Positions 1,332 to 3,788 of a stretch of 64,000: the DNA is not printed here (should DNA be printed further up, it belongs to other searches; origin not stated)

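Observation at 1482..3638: Single polypeptide fusing a DPM1-like GT2 (lipid-sugar donor synthase) to a GT-C transferase (donor consumer)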

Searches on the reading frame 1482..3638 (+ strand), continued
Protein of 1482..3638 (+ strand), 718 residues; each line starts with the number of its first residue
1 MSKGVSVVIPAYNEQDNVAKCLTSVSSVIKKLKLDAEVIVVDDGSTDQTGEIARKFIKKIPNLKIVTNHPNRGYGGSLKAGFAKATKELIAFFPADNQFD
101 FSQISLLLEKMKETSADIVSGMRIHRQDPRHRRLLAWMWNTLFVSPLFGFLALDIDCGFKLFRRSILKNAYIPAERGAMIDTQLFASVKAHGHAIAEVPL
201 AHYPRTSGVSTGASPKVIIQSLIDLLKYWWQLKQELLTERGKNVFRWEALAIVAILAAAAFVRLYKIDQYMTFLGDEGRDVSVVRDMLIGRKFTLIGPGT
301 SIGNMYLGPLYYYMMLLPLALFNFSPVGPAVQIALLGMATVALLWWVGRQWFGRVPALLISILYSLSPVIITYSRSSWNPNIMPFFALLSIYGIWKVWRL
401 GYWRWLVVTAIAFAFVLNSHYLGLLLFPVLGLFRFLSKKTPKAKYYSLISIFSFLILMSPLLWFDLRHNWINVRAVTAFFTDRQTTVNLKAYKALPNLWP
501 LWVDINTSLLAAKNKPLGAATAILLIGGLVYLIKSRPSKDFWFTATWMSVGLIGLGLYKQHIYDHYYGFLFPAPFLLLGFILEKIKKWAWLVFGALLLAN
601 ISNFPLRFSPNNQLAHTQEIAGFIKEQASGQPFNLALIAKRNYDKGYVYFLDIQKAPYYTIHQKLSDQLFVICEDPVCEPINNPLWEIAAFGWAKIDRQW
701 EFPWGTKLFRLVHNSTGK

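Call 55: list_cluster_members(proteins=[P0343, P0346, P0327, P0347, P0333, P0313, P0320, P0354, P0279, P0275])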
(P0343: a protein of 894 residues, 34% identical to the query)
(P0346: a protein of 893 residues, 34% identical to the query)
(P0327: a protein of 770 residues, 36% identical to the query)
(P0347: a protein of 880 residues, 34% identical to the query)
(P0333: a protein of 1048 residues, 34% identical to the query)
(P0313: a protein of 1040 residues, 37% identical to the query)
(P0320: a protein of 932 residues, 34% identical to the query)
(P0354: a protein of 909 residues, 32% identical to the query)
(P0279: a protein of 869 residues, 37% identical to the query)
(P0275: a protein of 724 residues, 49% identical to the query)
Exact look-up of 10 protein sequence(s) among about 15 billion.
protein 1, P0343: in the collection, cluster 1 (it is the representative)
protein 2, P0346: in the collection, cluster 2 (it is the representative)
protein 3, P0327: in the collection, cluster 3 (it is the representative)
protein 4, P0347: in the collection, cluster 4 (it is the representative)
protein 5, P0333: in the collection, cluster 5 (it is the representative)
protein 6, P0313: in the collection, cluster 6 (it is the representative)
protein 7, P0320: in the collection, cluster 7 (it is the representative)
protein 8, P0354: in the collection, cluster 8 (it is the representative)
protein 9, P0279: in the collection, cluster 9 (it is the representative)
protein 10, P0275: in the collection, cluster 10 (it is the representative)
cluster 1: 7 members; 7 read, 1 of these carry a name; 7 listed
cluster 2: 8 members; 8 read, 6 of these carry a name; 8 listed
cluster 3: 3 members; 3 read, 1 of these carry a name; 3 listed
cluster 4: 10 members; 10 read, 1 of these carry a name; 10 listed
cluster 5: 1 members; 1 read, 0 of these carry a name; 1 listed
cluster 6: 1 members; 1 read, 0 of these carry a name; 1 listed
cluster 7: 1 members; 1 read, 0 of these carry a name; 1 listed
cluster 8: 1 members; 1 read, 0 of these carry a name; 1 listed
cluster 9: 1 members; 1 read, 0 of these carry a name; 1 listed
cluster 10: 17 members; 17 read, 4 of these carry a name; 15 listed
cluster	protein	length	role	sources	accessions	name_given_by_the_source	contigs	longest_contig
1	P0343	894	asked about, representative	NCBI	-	-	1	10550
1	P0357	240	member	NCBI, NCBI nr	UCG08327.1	MAG: glycosyltransferase [Desulfobacterales bacterium]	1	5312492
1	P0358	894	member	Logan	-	-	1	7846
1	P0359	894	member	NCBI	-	-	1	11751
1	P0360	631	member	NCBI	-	-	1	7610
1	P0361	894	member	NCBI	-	-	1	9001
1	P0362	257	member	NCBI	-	-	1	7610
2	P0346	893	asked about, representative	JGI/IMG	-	dolichol-phosphate mannosyltransferase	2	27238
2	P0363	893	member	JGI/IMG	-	dolichol-phosphate mannosyltransferase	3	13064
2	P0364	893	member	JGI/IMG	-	dolichol-phosphate mannosyltransferase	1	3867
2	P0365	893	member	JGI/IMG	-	dolichol-phosphate mannosyltransferase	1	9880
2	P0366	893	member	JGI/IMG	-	dolichol-phosphate mannosyltransferase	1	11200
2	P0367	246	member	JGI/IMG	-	dolichol-phosphate mannosyltransferase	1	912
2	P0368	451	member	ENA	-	-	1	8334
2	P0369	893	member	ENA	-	-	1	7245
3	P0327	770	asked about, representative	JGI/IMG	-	dolichol-phosphate mannosyltransferase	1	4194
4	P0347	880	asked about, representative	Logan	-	-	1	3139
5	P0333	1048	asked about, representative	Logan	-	-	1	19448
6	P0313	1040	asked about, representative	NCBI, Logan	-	-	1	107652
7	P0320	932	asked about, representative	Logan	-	-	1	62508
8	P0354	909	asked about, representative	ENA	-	-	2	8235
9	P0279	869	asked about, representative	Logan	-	-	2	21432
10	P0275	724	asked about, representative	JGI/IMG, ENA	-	-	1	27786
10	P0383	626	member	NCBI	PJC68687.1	hypothetical protein CO015_03115, partial [candidate division WWE3 bacterium ...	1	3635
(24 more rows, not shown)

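Call 56: search_protein_families(library=pfam, proteins=[P0343, P0346, P0327, P0347, P0333, P0313, P0320, P0354, P0259], max_evalue=0.001)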
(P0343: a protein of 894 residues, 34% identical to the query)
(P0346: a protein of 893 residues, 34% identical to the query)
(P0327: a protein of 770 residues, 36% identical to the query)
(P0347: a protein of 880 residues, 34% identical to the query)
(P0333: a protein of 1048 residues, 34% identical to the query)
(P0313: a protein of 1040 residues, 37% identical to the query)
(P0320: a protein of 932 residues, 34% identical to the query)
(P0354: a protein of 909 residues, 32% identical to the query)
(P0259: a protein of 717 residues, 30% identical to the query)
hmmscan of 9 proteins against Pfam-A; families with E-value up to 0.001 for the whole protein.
P0343 (894 aa): 3 families
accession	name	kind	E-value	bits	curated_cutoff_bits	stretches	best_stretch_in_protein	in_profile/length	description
PF13231.12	PMT_2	-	8.1e-46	156.6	26.1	1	433-593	1-160/160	Dolichyl-phosphate-mannose-protein mannosyltransferase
PF00535.33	Glycos_transf_2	-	1.7e-26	93.6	23.3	1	30-192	1-164/168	Glycosyl transferase family 2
PF04138.20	GtrA_DPMS_TM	-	1.6e-20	73.9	26.1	1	262-378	1-117/117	GtrA/DPMS, transmembrane domain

P0346 (893 aa): 4 families
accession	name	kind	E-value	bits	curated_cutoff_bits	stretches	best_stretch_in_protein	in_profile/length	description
PF13231.12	PMT_2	-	5.8e-42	144.1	26.1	1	436-596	1-160/160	Dolichyl-phosphate-mannose-protein mannosyltransferase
PF00535.33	Glycos_transf_2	-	2.6e-26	93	23.3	1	29-189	1-162/168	Glycosyl transferase family 2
PF04138.20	GtrA_DPMS_TM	-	3.6e-22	79.2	26.1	1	261-379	1-117/117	GtrA/DPMS, transmembrane domain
PF13641.12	Glyco_tranf_2_3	-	2.7e-06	28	27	1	28-133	3-111/230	Glycosyltransferase like family 2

P0327 (770 aa): 3 families
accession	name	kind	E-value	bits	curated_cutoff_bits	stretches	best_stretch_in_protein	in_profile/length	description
PF00535.33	Glycos_transf_2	-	4.9e-19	69.3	23.3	1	30-197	1-164/168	Glycosyl transferase family 2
PF13231.12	PMT_2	-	3.6e-08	34.2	26.1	1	321-474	7-158/160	Dolichyl-phosphate-mannose-protein mannosyltransferase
PF13641.12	Glyco_tranf_2_3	-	0.00058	20.4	27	1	29-151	3-125/230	Glycosyltransferase like family 2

P0347 (880 aa): 3 families
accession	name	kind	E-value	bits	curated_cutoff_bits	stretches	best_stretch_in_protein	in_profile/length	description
PF13231.12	PMT_2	-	7.1e-39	134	26.1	1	410-570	1-160/160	Dolichyl-phosphate-mannose-protein mannosyltransferase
PF00535.33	Glycos_transf_2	-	1e-28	100.8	23.3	1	5-140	1-132/168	Glycosyl transferase family 2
PF13641.12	Glyco_tranf_2_3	-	1.4e-05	25.7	27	1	3-127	2-129/230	Glycosyltransferase like family 2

P0333 (1048 aa): 2 families
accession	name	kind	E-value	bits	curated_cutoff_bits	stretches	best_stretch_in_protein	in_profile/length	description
PF00535.33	Glycos_transf_2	-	1.5e-27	97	23.3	1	820-985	2-167/168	Glycosyl transferase family 2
PF09586.16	YfhO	-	1.3e-09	37.4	28.5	1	711-762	776-827/835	Bacterial membrane protein YfhO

P0313 (1040 aa): 3 families
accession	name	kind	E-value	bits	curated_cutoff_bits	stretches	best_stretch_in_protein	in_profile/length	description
PF00535.33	Glycos_transf_2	-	2.8e-28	99.4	23.3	1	811-975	2-166/168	Glycosyl transferase family 2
PF09586.16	YfhO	-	0.00014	20.9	28.5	1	683-754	763-834/835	Bacterial membrane protein YfhO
PF13641.12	Glyco_tranf_2_3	-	0.00037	21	27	1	810-1016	4-214/230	Glycosyltransferase like family 2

P0320 (932 aa): 5 families
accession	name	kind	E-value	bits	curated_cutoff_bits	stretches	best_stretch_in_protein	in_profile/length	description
PF13231.12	PMT_2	-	7e-34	117.8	26.1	1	295-455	1-160/160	Dolichyl-phosphate-mannose-protein mannosyltransferase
PF00535.33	Glycos_transf_2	-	2.4e-25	89.9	23.3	1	16-183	2-167/168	Glycosyl transferase family 2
PF01569.27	PAP2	-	2.9e-23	82.5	27.2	1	812-928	4-125/130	PAP2 superfamily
PF14378.12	PAP2_3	-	2.5e-05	24.6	27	1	858-919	125-186/190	PAP2 superfamily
PF14360.12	PAP2_C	-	0.00056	20.9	27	1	862-921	8-69/74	PAP2 superfamily C-terminal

P0354 (909 aa): 4 families
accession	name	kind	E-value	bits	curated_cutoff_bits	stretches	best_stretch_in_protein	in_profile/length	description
PF13231.12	PMT_2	-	3.8e-43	147.9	26.1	1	435-595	1-160/160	Dolichyl-phosphate-mannose-protein mannosyltransferase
PF00535.33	Glycos_transf_2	-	1.2e-32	113.6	23.3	1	34-193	1-161/168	Glycosyl transferase family 2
PF13641.12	Glyco_tranf_2_3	-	3e-09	37.7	27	1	33-158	3-131/230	Glycosyltransferase like family 2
PF04138.20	GtrA_DPMS_TM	-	0.00098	19.8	26.1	1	269-370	6-108/117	GtrA/DPMS, transmembrane domain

P0259 (717 aa): 3 families
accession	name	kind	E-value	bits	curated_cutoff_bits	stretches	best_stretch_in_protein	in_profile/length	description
PF00535.33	Glycos_transf_2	-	2.8e-20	73.4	23.3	1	5-170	2-163/168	Glycosyl transferase family 2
PF13231.12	PMT_2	-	5.5e-08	33.6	26.1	1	312-450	4-145/160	Dolichyl-phosphate-mannose-protein mannosyltransferase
PF13641.12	Glyco_tranf_2_3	-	7.5e-05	23.3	27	1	3-129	3-129/230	Glycosyltransferase like family 2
